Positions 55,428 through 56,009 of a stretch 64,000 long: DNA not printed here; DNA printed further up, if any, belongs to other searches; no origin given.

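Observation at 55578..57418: A DUF551 gene, a domain typical of phage-associated proteins, is translationally coupled (ATGA) to malate synthase, with no isocitrate lyase nearby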

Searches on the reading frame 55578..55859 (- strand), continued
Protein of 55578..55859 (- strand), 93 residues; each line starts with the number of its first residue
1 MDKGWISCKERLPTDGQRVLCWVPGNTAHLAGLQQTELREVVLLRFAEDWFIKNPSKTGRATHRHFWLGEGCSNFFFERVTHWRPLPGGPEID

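Call 71: find_homologous_proteins(query=A1, max_evalue=0.001)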
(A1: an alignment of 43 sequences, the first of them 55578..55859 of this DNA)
Query A1 (43 sequences) (93 aa, profile of the alignment): 393 proteins with E <= 0.001 among 2234 candidates; the best 120 are listed.
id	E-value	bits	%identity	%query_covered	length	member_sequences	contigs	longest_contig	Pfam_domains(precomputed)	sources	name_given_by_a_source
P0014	1.1e-46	175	71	99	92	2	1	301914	PF04448.18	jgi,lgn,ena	-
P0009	1.4e-46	174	74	97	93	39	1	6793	PF04448.18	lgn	-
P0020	8.4e-46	172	70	100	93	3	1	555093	PF04448.18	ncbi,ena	-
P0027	1.1e-45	171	68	97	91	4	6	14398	PF04448.18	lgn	-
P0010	1.2e-45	171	73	97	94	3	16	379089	PF04448.18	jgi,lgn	jgi:hypothetical protein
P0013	1.3e-45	171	77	92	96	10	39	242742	PF04448.18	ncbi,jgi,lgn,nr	ncbi:MAG: DUF551 domain-containing protein [Flavobacteriales bacterium]|nr:DUF551 domain-containing 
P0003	1.4e-45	171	84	92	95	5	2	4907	PF04448.18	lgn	-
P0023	1.4e-45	171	70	94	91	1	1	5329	PF04448.18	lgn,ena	-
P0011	1.4e-45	171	74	99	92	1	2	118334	PF04448.18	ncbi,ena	-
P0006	1.5e-45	171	74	97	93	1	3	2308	PF04448.18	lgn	-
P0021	1.7e-45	171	71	97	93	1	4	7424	PF04448.18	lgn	-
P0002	1.9e-45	171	89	97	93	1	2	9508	PF04448.18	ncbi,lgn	-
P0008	4.5e-45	169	72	97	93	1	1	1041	PF04448.18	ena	-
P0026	4.6e-45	169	70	96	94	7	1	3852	PF04448.18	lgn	-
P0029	4.8e-45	169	71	94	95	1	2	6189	PF04448.18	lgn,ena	-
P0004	4.8e-45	169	79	96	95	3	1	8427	PF04448.18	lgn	-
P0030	5.6e-45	169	67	97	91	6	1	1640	PF04448.18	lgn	-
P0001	5.7e-45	169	100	100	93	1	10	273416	PF04448.18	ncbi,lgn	-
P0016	6.3e-45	169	74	96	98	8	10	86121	PF04448.18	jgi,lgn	-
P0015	6.3e-45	169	72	97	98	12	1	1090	PF04448.18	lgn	-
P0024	8.9e-45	168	68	98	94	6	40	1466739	PF04448.18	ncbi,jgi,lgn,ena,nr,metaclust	ncbi:MAG: DUF551 domain-containing protein [Flavobacteriales bacterium]|jgi:hypothetical protein|nr:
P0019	9.3e-45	168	74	95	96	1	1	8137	PF04448.18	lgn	-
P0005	1.1e-44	168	79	92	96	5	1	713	PF04448.18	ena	-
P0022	1.1e-44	168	73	96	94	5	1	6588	PF04448.18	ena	-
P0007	1.2e-44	168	73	95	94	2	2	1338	PF04448.18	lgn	-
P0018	1.3e-44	168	72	92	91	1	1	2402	PF04448.18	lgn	-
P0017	1.5e-44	168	70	97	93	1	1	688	PF04448.18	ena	-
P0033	1.8e-44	167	66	97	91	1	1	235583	PF04448.18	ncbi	-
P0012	3.7e-44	166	75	95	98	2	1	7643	PF04448.18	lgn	-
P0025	1.8e-43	164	70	95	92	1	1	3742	PF04448.18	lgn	-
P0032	3.1e-43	164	69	92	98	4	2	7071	PF04448.18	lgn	-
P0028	3.5e-43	163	69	97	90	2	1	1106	PF04448.18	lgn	-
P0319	3.8e-43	163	70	94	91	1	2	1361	PF04448.18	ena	-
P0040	7.8e-43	162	64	97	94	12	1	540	PF04448.18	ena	-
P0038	7.9e-43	162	66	95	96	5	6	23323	PF04448.18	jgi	jgi:hypothetical protein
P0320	1.2e-42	162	62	97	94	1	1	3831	PF04448.18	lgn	-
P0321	1.3e-42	162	64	97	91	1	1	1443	PF04448.18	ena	-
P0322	1.4e-42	161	65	94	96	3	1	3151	PF04448.18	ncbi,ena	-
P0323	1.8e-42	161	62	95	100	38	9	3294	PF04448.18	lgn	-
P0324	2.0e-42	161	63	97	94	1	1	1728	PF04448.18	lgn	-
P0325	2.4e-42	161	64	97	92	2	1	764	PF04448.18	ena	-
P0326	3.6e-42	160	61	92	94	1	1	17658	PF04448.18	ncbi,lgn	-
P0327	4.0e-42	160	59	98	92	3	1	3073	PF04448.18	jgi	-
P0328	4.0e-42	160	62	96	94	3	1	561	PF04448.18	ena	-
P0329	4.3e-42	160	63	92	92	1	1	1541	PF04448.18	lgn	-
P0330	6.5e-42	159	61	94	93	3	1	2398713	PF04448.18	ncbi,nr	ncbi:MAG: DUF551 domain-containing protein [Flavobacteriales bacterium]|nr:DUF551 domain-containing 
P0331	7.7e-42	159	60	94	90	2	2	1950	PF04448.18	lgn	-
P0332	9.3e-42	159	60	94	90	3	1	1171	PF04448.18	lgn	-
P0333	9.4e-42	159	62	92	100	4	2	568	PF04448.18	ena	-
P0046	9.5e-42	159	60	94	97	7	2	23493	PF04448.18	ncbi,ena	-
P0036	1.1e-41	159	64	97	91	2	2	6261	PF04448.18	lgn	-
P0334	1.1e-41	158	64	92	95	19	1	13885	PF04448.18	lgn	-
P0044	1.2e-41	158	62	92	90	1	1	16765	PF04448.18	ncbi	ncbi:MAG: DUF551 domain-containing protein [Flavobacteriales bacterium]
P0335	1.3e-41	158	63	94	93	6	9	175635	PF04448.18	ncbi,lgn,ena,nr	ncbi:MAG: DUF551 domain-containing protein [Flavobacteriales bacterium]|nr:DUF551 domain-containing 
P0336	1.5e-41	158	59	97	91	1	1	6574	PF04448.18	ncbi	-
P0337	1.6e-41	158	63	98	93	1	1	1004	PF04448.18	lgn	-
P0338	1.8e-41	158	62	95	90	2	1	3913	PF04448.18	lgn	-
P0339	1.9e-41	158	62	92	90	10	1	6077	PF04448.18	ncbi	ncbi:MAG: DUF551 domain-containing protein [Flavobacteriales bacterium]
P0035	2.0e-41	158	63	97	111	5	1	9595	PF04448.18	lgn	-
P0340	2.3e-41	158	59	92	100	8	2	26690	PF04448.18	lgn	-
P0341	2.3e-41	157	59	99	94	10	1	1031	PF04448.18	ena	-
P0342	2.4e-41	157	64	97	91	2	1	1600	PF04448.18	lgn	-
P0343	2.6e-41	157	61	92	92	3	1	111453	PF04448.18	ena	-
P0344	2.7e-41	157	60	94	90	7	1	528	PF04448.18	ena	-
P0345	2.8e-41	157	62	92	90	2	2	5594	PF04448.18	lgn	-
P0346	3.1e-41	157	60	92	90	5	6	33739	PF04448.18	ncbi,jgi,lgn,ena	-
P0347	3.2e-41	157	62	96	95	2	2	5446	PF04448.18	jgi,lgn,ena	-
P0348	3.3e-41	157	57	97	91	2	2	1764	PF04448.18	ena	-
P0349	3.4e-41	157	58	97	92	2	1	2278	PF04448.18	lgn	-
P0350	3.6e-41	157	62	92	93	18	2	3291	PF04448.18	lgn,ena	-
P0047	3.7e-41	157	60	94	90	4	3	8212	PF04448.18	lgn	-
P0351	4.0e-41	157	61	94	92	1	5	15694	PF04448.18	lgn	-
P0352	5.2e-41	156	62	92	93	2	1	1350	PF04448.18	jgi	-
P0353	5.3e-41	156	62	95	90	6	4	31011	PF04448.18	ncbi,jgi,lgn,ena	-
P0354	5.6e-41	156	66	97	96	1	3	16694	PF04448.18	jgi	jgi:hypothetical protein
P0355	6.6e-41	156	58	95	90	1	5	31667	PF04448.18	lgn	-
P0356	7.0e-41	156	60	97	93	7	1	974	PF04448.18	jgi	jgi:hypothetical protein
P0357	7.2e-41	156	60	94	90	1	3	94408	PF04448.18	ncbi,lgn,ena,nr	ncbi:MAG: DUF551 domain-containing protein [Flavobacteriales bacterium]|nr:DUF551 domain-containing 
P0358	9.4e-41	156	59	94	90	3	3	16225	PF04448.18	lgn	-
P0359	9.5e-41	156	60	92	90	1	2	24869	PF04448.18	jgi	jgi:hypothetical protein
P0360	9.8e-41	155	61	95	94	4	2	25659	PF04448.18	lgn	-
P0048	1.0e-40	155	56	92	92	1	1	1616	PF04448.18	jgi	jgi:hypothetical protein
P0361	1.0e-40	155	61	98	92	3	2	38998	PF04448.18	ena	-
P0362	1.0e-40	155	66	95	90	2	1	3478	PF04448.18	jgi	jgi:hypothetical protein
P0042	1.1e-40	155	60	95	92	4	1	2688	PF04448.18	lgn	-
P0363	1.1e-40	155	57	97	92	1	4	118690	PF04448.18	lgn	-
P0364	1.3e-40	155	63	97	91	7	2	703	PF04448.18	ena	-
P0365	1.5e-40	155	58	95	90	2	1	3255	PF04448.18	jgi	jgi:hypothetical protein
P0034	1.6e-40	155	66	97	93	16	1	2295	PF04448.18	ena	-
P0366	1.7e-40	155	59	92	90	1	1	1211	PF04448.18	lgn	-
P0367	1.7e-40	155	58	97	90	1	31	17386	PF04448.18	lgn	-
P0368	1.8e-40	155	61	98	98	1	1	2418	PF04448.18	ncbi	-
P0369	1.9e-40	155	63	97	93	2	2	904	PF04448.18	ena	-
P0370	1.9e-40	155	60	97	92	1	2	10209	PF04448.18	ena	-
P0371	2.0e-40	154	56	95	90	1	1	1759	PF04448.18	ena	-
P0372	2.0e-40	154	58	99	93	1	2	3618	PF04448.18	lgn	-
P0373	2.1e-40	154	61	92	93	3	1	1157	PF04448.18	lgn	-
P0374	2.2e-40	154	56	94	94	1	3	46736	PF04448.18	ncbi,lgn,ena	-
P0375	2.3e-40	154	58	94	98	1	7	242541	PF04448.18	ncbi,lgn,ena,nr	ncbi:MAG: DUF551 domain-containing protein [Flavobacteriales bacterium]|nr:DUF551 domain-containing 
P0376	2.3e-40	154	63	92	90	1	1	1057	PF04448.18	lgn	-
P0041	2.4e-40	154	61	95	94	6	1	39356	PF04448.18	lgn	-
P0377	2.4e-40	154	58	94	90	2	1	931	PF04448.18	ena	-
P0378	2.7e-40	154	61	94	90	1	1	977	PF04448.18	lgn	-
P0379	3.1e-40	154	57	92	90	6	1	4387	PF04448.18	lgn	-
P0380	3.2e-40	154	62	97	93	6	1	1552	PF04448.18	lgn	-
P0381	3.2e-40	154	63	92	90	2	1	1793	PF04448.18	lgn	-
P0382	3.6e-40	154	61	98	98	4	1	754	PF04448.18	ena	-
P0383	4.0e-40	154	59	92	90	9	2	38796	PF04448.18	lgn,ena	-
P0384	4.5e-40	153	62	92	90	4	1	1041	PF04448.18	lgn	-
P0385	4.8e-40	153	60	92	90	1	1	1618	PF04448.18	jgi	jgi:hypothetical protein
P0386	4.9e-40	153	59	94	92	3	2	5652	PF04448.18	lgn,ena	-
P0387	5.2e-40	153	59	97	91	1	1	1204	PF04448.18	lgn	-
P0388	5.8e-40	153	57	97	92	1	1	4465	PF04448.18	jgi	jgi:Protein of unknown function (DUF551)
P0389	5.8e-40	153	55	92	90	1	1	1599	PF04448.18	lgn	-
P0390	6.3e-40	153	60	98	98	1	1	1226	PF04448.18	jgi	-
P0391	6.7e-40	153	57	92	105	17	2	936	PF04448.18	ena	-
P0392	6.8e-40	153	59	92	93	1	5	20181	PF04448.18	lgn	-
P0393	7.0e-40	153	64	92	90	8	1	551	PF04448.18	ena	-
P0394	7.9e-40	153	63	94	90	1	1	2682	PF04448.18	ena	-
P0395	8.0e-40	153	58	97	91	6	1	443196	PF04448.18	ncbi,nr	ncbi:MAG: DUF551 domain-containing protein [Flavobacteriales bacterium]|nr:DUF551 domain-containing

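Call 72: find_encoding_contigs(protein=P0330, flank=6000, max_places=2)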
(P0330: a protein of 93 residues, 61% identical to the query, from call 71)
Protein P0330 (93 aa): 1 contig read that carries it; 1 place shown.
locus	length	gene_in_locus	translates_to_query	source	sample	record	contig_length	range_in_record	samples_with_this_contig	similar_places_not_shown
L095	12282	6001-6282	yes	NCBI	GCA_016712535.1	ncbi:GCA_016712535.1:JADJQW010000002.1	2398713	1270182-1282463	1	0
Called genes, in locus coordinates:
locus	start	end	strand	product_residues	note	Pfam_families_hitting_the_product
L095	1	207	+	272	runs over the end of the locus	-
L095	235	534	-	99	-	-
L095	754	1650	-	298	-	PF18962:Por_Secre_tail (weak)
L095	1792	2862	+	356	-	PF00487:FA_desaturase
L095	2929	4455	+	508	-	PF01274:MS_TIM-barrel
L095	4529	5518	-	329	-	PF01548:DEDD_Tnp_IS110, PF02371:Transposase_20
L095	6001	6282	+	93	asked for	PF04448:DUF551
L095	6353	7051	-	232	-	PF01346:FKBP_N, PF00254:FKBP_C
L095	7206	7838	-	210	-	PF02463:SMC_N (faint), PF00005:ABC_tran, PF13555:AAA_29 (faint), PF13304:AAA_21 (weak)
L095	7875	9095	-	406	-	PF05222:AlaDh_PNT_N, PF01262:AlaDh_PNT_C, PF01488:Shikimate_DH (weak), PF02826:2-Hacid_dh_C (weak)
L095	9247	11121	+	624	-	PF18962:Por_Secre_tail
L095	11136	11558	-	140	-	PF02367:TsaE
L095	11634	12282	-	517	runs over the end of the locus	PF00072:Response_reg, PF08665:PglZ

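Call 73: find_encoding_contigs(protein=P0024, flank=6000, max_places=2)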
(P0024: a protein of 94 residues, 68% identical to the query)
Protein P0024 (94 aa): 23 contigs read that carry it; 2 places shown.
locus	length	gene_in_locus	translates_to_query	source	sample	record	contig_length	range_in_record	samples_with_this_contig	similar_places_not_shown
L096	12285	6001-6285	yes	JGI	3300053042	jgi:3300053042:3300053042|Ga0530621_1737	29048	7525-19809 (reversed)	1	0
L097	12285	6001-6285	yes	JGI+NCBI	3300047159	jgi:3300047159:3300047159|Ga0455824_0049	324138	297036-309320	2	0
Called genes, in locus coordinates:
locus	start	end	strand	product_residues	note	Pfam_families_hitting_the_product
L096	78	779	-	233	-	PF04170:NlpE, PF17185:NlpE_C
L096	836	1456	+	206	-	PF08889:WbqC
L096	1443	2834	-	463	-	PF05193:Peptidase_M16_C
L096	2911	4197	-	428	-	PF00675:Peptidase_M16, PF05193:Peptidase_M16_C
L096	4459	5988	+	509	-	PF01274:MS_TIM-barrel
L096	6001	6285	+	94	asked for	PF04448:DUF551 (weak)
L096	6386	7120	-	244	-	PF01346:FKBP_N, PF00254:FKBP_C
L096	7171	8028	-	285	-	PF12146:Hydrolase_4, PF00561:Abhydrolase_1, PF12697:Abhydrolase_6 (faint), PF00326:Peptidase_S9 (faint)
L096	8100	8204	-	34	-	-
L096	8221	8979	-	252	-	PF03883:H2O2_YaaD, PF21818:DUF6884 (weak)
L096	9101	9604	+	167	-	PF00156:Pribosyltran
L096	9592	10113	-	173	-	PF01202:SKI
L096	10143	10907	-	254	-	PF23023:Anti-Pycsar_Apyc1, PF00753:Lactamase_B, PF13483:Lactamase_B_3 (faint), PF12706:Lactamase_B_2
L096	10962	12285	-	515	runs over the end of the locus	PF00154:RecA_N, PF21096:RecA_C (weak), PF13371:TPR_9 (faint), PF13431:TPR_17 (faint), PF13432:TPR_16 (faint), PF00515:TPR_1 (faint), PF07719:TPR_2 (faint), PF13181:TPR_8 (faint), +5 more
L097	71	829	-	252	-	PF04170:NlpE, PF17185:NlpE_C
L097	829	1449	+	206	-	PF08889:WbqC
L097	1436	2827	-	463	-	PF05193:Peptidase_M16_C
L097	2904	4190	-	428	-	PF00675:Peptidase_M16, PF05193:Peptidase_M16_C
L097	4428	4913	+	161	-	-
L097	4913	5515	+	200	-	PF01274:MS_TIM-barrel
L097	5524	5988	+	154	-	-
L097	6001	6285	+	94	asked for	PF04448:DUF551 (weak)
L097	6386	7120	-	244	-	PF01346:FKBP_N, PF00254:FKBP_C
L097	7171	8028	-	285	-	PF12146:Hydrolase_4, PF00561:Abhydrolase_1, PF12697:Abhydrolase_6 (faint), PF00326:Peptidase_S9 (faint)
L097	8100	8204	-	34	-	-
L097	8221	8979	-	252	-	PF03883:H2O2_YaaD, PF21818:DUF6884 (weak)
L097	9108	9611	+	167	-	PF00156:Pribosyltran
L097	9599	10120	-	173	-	PF01202:SKI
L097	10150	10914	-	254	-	PF23023:Anti-Pycsar_Apyc1, PF00753:Lactamase_B, PF13483:Lactamase_B_3 (weak), PF12706:Lactamase_B_2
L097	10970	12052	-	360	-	PF13371:TPR_9 (faint), PF13424:TPR_12 (faint), PF13432:TPR_16 (faint), PF13431:TPR_17 (faint), PF07719:TPR_2 (faint), PF13428:TPR_14 (faint), PF00515:TPR_1 (faint), PF13181:TPR_8 (faint), +5 more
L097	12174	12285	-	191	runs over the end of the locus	PF00154:RecA_N, PF21096:RecA_C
